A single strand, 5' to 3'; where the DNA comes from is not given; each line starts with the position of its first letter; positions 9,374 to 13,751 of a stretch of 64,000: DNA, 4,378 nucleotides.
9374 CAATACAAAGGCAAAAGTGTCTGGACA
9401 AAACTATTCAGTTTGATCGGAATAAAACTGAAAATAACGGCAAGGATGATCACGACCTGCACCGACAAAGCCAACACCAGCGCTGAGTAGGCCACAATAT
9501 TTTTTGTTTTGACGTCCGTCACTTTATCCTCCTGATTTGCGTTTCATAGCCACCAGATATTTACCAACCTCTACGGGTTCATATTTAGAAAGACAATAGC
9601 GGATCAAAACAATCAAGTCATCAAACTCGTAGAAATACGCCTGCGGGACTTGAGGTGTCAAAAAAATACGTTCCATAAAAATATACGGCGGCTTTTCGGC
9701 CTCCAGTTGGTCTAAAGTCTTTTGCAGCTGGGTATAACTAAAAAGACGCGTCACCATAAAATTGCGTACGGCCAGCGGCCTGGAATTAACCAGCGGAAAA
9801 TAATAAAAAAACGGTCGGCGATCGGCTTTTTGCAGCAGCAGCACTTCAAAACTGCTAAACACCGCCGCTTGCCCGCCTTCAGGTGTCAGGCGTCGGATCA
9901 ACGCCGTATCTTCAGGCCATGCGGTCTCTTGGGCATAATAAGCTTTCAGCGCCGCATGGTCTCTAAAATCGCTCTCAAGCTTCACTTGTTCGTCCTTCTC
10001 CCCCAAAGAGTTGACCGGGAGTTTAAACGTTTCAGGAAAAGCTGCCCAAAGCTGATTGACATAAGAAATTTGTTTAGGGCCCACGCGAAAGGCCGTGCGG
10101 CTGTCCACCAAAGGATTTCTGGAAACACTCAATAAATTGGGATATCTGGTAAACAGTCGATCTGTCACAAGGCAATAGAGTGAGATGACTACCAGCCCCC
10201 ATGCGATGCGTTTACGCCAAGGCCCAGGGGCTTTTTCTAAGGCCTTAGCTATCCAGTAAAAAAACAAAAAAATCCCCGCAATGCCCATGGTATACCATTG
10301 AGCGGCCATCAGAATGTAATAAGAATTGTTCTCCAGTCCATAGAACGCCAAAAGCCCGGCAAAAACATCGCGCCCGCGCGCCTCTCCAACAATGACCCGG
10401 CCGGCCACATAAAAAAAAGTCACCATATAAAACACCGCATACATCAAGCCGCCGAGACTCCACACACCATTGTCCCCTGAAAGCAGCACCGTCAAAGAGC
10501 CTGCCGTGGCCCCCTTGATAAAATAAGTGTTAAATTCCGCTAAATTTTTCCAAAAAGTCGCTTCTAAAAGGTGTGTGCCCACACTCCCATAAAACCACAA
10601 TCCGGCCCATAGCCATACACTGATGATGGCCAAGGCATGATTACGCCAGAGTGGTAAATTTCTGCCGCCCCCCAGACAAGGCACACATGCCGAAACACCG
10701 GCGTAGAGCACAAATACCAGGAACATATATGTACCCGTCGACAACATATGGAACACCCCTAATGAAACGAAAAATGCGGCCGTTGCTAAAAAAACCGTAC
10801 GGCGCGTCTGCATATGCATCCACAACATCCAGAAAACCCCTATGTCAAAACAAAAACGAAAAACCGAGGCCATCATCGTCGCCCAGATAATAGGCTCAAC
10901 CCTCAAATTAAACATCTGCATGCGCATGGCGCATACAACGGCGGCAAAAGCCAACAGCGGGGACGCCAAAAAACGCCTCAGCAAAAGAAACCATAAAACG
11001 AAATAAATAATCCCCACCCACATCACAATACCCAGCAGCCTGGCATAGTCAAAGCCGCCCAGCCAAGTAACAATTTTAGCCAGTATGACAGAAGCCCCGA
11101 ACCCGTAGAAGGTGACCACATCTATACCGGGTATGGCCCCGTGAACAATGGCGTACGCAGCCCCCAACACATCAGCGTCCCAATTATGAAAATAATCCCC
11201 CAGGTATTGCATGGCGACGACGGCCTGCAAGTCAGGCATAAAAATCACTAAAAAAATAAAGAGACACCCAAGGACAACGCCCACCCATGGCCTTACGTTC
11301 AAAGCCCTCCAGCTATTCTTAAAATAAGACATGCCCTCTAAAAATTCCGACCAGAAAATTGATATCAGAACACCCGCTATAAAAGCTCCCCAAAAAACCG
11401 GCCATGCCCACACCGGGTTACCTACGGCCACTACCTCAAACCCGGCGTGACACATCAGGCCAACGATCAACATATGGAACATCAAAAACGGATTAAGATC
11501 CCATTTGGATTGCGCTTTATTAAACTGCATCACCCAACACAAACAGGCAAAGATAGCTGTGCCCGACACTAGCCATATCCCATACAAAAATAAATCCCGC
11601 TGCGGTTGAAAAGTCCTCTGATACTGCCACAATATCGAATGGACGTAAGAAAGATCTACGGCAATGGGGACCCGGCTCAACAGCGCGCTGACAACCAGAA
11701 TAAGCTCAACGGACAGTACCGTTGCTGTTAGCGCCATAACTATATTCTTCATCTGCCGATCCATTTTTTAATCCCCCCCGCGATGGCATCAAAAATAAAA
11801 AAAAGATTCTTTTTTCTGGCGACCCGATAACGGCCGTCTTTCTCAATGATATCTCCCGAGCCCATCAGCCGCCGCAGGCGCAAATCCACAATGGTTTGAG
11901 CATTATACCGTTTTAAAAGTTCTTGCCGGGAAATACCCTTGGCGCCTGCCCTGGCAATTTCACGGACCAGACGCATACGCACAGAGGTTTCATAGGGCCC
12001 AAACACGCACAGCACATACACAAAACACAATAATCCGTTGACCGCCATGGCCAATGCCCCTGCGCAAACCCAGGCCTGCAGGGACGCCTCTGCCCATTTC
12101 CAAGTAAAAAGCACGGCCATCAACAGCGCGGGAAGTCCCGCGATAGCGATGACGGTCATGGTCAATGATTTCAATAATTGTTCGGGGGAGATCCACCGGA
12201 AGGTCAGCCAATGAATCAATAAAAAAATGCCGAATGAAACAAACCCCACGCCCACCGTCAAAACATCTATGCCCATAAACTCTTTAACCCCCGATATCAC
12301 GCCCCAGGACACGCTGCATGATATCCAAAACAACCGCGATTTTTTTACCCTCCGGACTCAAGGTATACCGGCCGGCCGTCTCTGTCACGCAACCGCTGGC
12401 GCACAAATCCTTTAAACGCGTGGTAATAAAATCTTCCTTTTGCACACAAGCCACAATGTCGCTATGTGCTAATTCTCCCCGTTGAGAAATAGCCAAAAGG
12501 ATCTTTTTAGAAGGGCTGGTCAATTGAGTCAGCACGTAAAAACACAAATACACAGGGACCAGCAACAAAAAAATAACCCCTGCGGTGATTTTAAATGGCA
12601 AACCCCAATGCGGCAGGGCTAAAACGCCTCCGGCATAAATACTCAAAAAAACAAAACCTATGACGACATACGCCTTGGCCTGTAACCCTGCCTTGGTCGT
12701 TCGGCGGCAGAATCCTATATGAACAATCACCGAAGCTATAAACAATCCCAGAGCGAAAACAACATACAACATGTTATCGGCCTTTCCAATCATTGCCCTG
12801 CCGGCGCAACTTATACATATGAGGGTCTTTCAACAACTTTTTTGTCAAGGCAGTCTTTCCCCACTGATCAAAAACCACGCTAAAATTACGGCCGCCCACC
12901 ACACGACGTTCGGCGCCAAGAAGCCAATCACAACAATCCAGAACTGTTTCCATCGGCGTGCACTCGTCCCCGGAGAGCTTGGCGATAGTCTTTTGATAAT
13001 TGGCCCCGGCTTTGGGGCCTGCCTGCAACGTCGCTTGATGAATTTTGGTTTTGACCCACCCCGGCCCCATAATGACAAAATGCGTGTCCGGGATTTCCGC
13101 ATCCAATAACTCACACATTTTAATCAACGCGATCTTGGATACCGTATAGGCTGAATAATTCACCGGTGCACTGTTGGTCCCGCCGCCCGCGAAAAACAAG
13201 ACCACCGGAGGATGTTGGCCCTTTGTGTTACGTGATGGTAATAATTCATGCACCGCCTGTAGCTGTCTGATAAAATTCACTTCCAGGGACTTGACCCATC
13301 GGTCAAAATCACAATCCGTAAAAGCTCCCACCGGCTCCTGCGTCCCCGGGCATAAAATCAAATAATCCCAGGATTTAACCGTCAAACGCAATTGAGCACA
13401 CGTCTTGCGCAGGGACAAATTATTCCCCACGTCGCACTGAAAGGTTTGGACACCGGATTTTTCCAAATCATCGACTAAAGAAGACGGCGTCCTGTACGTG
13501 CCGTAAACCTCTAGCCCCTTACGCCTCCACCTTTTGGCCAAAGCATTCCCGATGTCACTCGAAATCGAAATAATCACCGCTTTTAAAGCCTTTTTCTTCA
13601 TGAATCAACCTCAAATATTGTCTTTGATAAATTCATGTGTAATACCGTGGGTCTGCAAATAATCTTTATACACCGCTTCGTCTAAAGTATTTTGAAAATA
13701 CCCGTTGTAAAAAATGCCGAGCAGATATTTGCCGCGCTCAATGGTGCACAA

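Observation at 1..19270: Envelope-glycan locus built almost entirely from large polytopic membrane proteins, including a four-gene tandem paralog array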

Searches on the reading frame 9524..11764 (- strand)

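Call 8: search_protein_families(library=pfam, max_evalue=0.1, proteins=[window:9524-11764:-])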
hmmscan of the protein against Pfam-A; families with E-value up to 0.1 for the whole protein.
window:9524-11764:- (746 aa): 1 family
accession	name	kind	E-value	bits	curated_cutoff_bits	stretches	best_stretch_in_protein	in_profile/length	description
PF12981.12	DUF3865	-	0.073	13.2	31.6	0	174-217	109-152/224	Domain of Unknown Function with PDB structure (DUF3865)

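Call 10: search_protein_families(library=ncbifam, max_evalue=0.1, proteins=[window:9524-11764:-])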
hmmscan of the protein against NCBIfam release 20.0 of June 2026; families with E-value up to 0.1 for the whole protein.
window:9524-11764:- (746 aa): 0 families

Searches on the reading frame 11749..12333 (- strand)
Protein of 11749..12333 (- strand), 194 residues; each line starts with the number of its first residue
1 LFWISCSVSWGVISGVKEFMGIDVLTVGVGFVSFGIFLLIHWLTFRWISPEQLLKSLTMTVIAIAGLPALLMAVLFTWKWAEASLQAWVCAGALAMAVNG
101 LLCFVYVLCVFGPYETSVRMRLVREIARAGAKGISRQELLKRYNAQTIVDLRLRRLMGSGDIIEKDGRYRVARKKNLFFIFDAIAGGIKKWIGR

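Call 7: search_protein_families(library=pfam, max_evalue=0.1, proteins=[window:11749-12333:-])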
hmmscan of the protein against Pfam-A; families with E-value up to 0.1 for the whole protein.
window:11749-12333:- (194 aa): 2 families
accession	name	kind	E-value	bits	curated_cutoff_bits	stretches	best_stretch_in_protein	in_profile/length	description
PF19942.4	DUF6404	-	0.029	15.2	27.6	1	28-88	48-112/115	Family of unknown function (DUF6404)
PF22798.2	DUF5817_CT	-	0.079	13.3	29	0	151-171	34-54/54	DUF5817, C-terminal domain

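Call 10: search_protein_families(library=ncbifam, max_evalue=0.1, proteins=[window:11749-12333:-])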
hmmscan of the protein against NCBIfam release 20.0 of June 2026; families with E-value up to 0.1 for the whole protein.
window:11749-12333:- (194 aa): 1 family
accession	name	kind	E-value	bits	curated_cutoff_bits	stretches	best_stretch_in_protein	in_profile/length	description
TIGR01695.1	murJ_mviN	equivalog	0.033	12.9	235.55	1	19-113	404-496/506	murein biosynthesis integral membrane protein MurJ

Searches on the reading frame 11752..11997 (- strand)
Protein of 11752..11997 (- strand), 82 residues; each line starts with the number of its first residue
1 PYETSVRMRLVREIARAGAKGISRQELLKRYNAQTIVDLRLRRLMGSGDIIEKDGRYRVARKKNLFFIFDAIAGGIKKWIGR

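Call 72: search_solved_structures(query=A5, max_evalue=10)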
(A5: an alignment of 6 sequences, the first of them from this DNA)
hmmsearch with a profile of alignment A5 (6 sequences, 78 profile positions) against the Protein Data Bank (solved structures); distinct sequences matched with E-value up to 10: 7.
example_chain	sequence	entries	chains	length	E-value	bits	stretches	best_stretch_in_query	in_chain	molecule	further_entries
4d0m_E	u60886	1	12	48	0.24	14.7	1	15-40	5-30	RAB11 FAMILY-INTERACTING PROTEIN 3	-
2hv8_D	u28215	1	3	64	0.28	14.5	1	15-40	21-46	Rab11 family-interacting protein 3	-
4uj3_C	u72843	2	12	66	0.29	14.4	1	15-40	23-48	RAB11 FAMILY-INTERACTING PROTEIN 3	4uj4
7fby_A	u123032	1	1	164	0.41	14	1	6-48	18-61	Transcriptional regulatory protein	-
9w4v_A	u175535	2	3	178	0.49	13.7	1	6-48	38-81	Uncharacterized HTH-type transcriptional regulator PH0140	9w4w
7zcv_A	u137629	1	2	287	0.63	13.4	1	2-61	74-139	Transcriptional regulator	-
2d7c_C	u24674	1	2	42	0.71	13.2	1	17-40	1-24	Rab11 family-interacting protein 3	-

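Call 73: search_protein_families(library=pfam, max_evalue=10, alignment_id=A5)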
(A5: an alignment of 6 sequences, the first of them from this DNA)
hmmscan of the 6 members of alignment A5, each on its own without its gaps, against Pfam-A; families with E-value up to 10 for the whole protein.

A. member 1, seq(82 aa): 2 families
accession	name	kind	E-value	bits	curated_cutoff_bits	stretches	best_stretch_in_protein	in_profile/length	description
PF22798.2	DUF5817_CT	-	0.013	15.8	29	1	38-59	33-54/54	DUF5817, C-terminal domain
PF12840.13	HTH_20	-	0.16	12.4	27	1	5-48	4-45/51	Helix-turn-helix domain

B. families by the number of members that match (of 6 scanned): 5 families
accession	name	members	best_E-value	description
PF12840.13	HTH_20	2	0.16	Helix-turn-helix domain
PF22798.2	DUF5817_CT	1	0.013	DUF5817, C-terminal domain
PF14947.12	HTH_45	1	0.035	Winged helix-turn-helix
PF21807.2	PfEMP1_CIDRalpha1_dom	1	0.072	PfEMP1 protein, CIDRalpha1 domain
PF08100.18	Dimerisation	1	0.16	O-methyltransferase dimerisation domain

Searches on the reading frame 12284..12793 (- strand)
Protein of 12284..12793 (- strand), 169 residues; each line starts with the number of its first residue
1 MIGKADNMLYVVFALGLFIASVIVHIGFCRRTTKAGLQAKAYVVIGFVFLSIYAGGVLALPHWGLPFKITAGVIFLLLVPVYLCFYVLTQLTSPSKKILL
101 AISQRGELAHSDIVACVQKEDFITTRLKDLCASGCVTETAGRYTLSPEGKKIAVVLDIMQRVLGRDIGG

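Call 7: search_protein_families(library=pfam, max_evalue=0.1, proteins=[window:12284-12793:-])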
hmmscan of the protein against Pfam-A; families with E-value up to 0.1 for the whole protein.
window:12284-12793:- (169 aa): 1 family
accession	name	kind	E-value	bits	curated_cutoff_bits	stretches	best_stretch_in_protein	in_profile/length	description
PF12233.13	p12I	-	0.049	14.6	25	1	65-105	44-81/99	Human adult T cell leukemia/lymphoma virus protein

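Call 10: search_protein_families(library=ncbifam, max_evalue=0.1, proteins=[window:12284-12793:-])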
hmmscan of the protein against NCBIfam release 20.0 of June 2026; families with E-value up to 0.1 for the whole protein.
window:12284-12793:- (169 aa): 0 families

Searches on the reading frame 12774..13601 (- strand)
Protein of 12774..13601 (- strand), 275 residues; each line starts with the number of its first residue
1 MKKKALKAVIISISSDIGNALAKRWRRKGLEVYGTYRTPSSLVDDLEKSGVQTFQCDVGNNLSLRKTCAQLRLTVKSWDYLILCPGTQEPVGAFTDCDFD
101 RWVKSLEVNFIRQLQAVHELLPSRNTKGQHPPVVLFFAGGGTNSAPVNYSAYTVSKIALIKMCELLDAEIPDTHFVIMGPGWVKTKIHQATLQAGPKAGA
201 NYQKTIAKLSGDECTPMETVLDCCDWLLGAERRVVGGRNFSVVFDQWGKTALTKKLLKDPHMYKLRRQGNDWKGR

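Call 7: search_protein_families(library=pfam, max_evalue=0.1, proteins=[window:12774-13601:-])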
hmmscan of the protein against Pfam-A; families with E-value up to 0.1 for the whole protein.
window:12774-13601:- (275 aa): 3 families
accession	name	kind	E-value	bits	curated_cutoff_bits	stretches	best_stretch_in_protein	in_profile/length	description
PF13561.12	adh_short_C2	-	2.7e-14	53.7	27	1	15-241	6-230/236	Enoyl-(Acyl carrier protein) reductase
PF00106.31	adh_short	-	4.3e-14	52.9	26.6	1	8-191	3-190/195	short chain dehydrogenase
PF01370.27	Epimerase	-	0.0094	15.8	20.9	0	17-72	10-64/240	NAD dependent epimerase/dehydratase family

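Call 79: search_protein_families(library=ncbifam, max_evalue=0.001, proteins=[window:12774-13601:-])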
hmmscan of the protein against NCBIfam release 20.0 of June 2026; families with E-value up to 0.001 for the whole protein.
window:12774-13601:- (275 aa): 60 families (the best 25 are shown)
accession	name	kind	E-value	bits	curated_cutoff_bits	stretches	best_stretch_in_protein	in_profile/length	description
NF006073.0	PRK08219.1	equivalog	4.4e-14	52.7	218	1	8-204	6-192/227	SDR family oxidoreductase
NF004823.0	PRK06179.1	subfamily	7e-14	51.9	310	1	5-205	5-200/271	oxidoreductase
NF005056.0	PRK06463.1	equivalog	1.1e-12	47.8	339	1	4-187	6-189/255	3-ketoacyl-(acyl-carrier-protein) reductase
NF009466.0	PRK12826.1-2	subfamily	2.3e-12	46.9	222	1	6-242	4-240/248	3-oxoacyl-ACP reductase FabG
NF005559.1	PRK07231.1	subfamily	5.1e-12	45.8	215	1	8-240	7-241/249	glucose 1-dehydrogenase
NF004284.0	PRK05693.1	equivalog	8.7e-12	45.2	326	1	8-184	4-177/274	SDR family oxidoreductase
NF004825.0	PRK06181.1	equivalog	3.1e-11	43.1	215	1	7-215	7-221/268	SDR family oxidoreductase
NF005806.0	PRK07666.1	equivalog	3.4e-11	42.9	286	1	6-185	8-191/239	3-ketoacyl-ACP reductase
NF004649.0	PRK05993.1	equivalog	3.4e-11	42.9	387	1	8-194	7-192/277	SDR family oxidoreductase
NF005403.0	PRK06953.1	equivalog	1.2e-10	41.2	254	1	8-191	4-185/222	SDR family oxidoreductase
NF004826.0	PRK06182.1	subfamily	1.2e-10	41.1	305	1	8-193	7-193/274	oxidoreductase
NF005672.0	PRK07454.1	equivalog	2e-10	40.3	234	1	4-189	5-194/241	SDR family oxidoreductase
NF006074.0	PRK08220.1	equivalog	2.2e-10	40.6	312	1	7-192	10-189/251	2,3-dihydro-2,3-dihydroxybenzoate dehydrogenase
NF005095.0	PRK06523.1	subfamily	1.5e-09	37.8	231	1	7-194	12-197/261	oxidoreductase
NF005118.0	PRK06550.1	equivalog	1.6e-09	38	270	1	7-193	7-183/236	3-oxoacyl-ACP reductase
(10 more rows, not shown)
